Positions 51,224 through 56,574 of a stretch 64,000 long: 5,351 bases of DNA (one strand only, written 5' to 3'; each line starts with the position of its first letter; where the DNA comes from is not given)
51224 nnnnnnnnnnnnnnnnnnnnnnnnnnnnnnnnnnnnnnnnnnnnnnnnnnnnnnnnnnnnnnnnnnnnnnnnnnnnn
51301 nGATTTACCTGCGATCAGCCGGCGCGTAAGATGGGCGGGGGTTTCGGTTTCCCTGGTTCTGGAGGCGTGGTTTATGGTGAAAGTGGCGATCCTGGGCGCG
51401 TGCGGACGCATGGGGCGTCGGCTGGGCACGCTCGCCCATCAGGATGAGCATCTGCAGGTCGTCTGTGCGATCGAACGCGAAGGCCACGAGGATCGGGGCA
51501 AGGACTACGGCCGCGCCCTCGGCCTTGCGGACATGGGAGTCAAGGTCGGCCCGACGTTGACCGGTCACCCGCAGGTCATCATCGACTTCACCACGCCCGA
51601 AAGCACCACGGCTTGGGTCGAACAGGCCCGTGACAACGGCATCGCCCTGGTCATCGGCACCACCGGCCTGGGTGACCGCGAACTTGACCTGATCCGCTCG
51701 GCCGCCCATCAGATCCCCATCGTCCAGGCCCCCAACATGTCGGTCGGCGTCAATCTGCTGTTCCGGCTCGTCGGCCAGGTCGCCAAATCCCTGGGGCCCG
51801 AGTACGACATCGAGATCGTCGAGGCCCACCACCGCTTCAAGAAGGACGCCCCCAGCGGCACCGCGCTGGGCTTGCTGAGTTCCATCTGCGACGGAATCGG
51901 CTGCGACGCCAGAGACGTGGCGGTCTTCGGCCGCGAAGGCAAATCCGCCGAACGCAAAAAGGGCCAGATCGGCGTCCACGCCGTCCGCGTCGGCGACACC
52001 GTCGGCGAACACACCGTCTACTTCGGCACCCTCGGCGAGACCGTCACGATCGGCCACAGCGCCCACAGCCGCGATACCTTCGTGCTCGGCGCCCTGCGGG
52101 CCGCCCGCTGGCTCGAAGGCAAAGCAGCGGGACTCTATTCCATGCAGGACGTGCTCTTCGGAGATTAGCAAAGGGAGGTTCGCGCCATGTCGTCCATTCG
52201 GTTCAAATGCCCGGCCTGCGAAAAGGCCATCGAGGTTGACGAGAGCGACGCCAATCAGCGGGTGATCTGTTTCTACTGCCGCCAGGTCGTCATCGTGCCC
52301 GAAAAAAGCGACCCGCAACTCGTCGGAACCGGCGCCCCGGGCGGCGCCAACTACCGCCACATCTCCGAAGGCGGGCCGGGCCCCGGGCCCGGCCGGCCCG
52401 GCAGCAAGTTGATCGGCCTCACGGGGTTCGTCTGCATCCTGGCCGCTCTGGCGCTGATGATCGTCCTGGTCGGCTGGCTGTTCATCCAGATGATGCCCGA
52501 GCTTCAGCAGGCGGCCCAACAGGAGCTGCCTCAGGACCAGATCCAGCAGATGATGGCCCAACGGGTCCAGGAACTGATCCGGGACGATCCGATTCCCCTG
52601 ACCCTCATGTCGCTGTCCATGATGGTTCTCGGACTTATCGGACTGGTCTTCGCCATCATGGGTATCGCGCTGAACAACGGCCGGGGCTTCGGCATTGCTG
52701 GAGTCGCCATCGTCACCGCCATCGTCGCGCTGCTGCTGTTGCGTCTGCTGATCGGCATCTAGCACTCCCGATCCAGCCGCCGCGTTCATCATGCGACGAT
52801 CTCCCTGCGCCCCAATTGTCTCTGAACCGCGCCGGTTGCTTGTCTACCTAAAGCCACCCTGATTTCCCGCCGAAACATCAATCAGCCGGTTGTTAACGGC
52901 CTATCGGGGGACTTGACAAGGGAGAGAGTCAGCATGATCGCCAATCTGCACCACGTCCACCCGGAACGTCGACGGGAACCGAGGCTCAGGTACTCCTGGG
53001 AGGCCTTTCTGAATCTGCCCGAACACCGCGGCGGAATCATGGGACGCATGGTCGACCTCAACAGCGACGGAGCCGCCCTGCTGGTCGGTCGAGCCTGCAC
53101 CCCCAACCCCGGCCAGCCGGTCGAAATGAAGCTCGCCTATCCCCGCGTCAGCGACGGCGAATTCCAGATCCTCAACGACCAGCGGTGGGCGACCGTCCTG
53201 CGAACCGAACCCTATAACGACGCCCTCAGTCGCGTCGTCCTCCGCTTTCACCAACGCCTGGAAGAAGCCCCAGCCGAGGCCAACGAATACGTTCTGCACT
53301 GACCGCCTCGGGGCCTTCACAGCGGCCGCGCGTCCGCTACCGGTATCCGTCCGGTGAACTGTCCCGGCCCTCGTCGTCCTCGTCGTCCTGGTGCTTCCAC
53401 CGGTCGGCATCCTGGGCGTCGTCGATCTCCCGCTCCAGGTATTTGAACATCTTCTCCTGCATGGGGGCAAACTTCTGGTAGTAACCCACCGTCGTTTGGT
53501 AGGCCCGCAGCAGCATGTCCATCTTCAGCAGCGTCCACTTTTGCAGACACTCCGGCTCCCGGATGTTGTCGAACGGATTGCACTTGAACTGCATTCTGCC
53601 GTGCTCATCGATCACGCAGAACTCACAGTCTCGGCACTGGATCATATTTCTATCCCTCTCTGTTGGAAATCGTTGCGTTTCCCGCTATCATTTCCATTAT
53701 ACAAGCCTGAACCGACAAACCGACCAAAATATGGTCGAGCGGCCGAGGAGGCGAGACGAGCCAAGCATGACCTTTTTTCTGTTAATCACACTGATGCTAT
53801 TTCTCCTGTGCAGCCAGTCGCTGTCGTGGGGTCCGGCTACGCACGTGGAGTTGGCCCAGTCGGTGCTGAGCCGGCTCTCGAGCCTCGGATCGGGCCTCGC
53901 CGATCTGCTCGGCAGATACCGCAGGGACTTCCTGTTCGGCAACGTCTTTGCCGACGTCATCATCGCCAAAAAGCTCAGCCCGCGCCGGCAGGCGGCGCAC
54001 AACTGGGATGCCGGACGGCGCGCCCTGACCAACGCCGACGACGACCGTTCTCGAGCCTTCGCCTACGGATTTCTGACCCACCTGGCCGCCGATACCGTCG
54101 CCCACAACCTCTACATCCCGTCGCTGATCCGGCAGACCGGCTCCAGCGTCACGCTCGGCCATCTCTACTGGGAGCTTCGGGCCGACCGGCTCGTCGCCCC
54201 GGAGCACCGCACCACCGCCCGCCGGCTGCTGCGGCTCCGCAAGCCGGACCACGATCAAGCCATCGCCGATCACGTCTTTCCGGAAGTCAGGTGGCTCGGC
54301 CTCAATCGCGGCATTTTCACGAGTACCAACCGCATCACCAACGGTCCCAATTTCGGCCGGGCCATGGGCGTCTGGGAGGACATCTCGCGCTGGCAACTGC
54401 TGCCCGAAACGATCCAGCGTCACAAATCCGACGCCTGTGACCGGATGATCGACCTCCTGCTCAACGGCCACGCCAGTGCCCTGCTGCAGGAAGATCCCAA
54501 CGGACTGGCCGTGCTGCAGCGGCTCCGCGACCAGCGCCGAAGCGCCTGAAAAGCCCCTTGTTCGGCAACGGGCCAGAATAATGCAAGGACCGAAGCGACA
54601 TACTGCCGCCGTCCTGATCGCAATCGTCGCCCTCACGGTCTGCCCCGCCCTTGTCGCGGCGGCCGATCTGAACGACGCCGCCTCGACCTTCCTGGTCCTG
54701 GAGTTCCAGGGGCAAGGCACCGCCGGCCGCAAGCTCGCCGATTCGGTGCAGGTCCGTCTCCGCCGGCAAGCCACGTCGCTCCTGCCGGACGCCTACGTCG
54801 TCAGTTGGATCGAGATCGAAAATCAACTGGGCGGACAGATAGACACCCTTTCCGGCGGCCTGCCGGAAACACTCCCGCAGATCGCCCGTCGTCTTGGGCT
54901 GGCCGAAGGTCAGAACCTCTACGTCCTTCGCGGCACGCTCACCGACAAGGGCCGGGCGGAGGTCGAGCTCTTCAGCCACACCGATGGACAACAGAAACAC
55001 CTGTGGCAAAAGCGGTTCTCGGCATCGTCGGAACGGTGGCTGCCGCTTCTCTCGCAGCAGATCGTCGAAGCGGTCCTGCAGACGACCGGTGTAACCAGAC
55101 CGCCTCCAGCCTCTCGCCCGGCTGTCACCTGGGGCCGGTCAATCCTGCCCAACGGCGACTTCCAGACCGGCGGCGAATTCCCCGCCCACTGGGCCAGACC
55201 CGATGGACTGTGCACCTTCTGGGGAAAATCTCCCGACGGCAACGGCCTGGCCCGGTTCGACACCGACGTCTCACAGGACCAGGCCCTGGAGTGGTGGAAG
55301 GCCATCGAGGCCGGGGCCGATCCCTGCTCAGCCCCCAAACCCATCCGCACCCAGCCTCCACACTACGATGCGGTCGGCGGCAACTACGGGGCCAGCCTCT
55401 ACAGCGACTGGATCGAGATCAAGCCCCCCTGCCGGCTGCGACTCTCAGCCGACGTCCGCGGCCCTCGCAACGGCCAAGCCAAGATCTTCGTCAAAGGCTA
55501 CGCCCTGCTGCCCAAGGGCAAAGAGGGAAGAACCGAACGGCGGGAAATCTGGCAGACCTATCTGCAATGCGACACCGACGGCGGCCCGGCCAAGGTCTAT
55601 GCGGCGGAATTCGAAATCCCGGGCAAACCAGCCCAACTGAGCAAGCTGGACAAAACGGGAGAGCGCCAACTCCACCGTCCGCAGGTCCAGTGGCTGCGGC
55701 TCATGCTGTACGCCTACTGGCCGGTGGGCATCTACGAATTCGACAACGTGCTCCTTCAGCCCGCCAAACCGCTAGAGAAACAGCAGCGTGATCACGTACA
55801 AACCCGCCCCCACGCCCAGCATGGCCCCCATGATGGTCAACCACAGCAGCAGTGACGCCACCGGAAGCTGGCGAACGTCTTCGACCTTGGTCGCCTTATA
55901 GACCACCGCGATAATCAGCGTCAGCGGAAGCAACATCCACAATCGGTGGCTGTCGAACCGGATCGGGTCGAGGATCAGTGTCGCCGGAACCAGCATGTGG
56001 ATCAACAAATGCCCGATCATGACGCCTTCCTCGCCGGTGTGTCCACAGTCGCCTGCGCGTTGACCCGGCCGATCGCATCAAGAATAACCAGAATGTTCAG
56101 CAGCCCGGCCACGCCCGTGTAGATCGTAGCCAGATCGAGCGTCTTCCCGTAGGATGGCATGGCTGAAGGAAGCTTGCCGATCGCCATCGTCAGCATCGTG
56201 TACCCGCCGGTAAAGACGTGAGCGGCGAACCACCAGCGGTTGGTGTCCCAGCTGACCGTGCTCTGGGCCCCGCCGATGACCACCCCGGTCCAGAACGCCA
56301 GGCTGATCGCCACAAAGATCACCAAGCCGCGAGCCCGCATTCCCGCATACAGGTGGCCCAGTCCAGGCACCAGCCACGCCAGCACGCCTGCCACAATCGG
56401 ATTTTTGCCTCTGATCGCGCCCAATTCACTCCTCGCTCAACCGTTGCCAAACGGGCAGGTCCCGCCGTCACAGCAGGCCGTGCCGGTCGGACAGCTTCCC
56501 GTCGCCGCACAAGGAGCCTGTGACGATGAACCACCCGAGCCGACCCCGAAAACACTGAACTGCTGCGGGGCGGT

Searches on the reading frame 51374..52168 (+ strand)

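Call 13: search_protein_families(library=pfam, proteins=[window:51374-52168:+], max_evalue=0.001)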
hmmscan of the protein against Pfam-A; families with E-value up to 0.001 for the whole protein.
window:51374-52168:+ (264 aa): 2 families
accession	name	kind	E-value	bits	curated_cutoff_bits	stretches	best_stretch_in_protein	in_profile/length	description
PF05173.19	DapB_C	-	3.5e-44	150.2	27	1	125-261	1-121/121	Dihydrodipicolinate reductase, C-terminus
PF01113.26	DapB_N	-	9.5e-32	110.1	25.6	1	2-122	1-124/124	Dihydrodipicolinate reductase, N-terminus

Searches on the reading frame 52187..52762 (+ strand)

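Call 13: search_protein_families(library=pfam, proteins=[window:52187-52762:+], max_evalue=0.001)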
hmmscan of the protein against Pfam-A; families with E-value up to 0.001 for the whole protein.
window:52187-52762:+ (191 aa): 1 family
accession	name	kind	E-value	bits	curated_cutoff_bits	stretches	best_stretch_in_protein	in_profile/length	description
PF24441.1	DUF7560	-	0.00018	21.6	27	1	1-20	1-20/44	Family of unknown function (DUF7560)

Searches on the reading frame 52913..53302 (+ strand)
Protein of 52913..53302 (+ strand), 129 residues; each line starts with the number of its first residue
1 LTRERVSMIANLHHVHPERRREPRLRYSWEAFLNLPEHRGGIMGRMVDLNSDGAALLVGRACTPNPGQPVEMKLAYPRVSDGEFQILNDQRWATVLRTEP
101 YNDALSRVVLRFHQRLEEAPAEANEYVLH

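Call 44: search_protein_families(library=pfam, proteins=[window:52913-53302:+], max_evalue=0.05)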
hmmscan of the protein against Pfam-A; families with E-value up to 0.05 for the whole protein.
window:52913-53302:+ (129 aa): 1 family
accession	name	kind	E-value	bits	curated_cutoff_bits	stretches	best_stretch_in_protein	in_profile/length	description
PF07238.19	PilZ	-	2.9e-06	28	22.5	1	18-119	1-91/102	PilZ domain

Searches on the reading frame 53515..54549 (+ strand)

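Call 13: search_protein_families(library=pfam, proteins=[window:53515-54549:+], max_evalue=0.001)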
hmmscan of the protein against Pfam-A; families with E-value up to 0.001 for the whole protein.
window:53515-54549:+ (344 aa): 1 family
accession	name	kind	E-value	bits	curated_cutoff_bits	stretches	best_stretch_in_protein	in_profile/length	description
PF00882.24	Zn_dep_PLPC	-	2.6e-16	60.5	26.8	1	109-261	1-149/167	Zinc dependent phospholipase C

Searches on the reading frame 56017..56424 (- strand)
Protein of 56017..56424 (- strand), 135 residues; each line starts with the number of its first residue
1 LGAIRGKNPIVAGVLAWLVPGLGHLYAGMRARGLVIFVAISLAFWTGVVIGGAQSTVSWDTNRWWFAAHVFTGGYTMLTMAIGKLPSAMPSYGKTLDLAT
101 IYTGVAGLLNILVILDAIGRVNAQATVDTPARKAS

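Call 44: search_protein_families(library=pfam, proteins=[window:56017-56424:-], max_evalue=0.05)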
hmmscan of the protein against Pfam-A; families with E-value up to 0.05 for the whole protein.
window:56017-56424:- (135 aa): 3 families
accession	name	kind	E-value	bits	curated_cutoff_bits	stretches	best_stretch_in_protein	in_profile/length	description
PF20382.3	DUF6677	-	5.1e-22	79.1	24.3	1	12-118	2-108/116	Family of unknown function (DUF6677)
PF04290.18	DctQ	-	0.0075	16.6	28.3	1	4-84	42-125/132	Tripartite ATP-independent periplasmic transporters, DctQ component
PF16185.10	MTABC_N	-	0.033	14.2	29.1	0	40-68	135-163/244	Mitochondrial ABC-transporter N-terminal five TM region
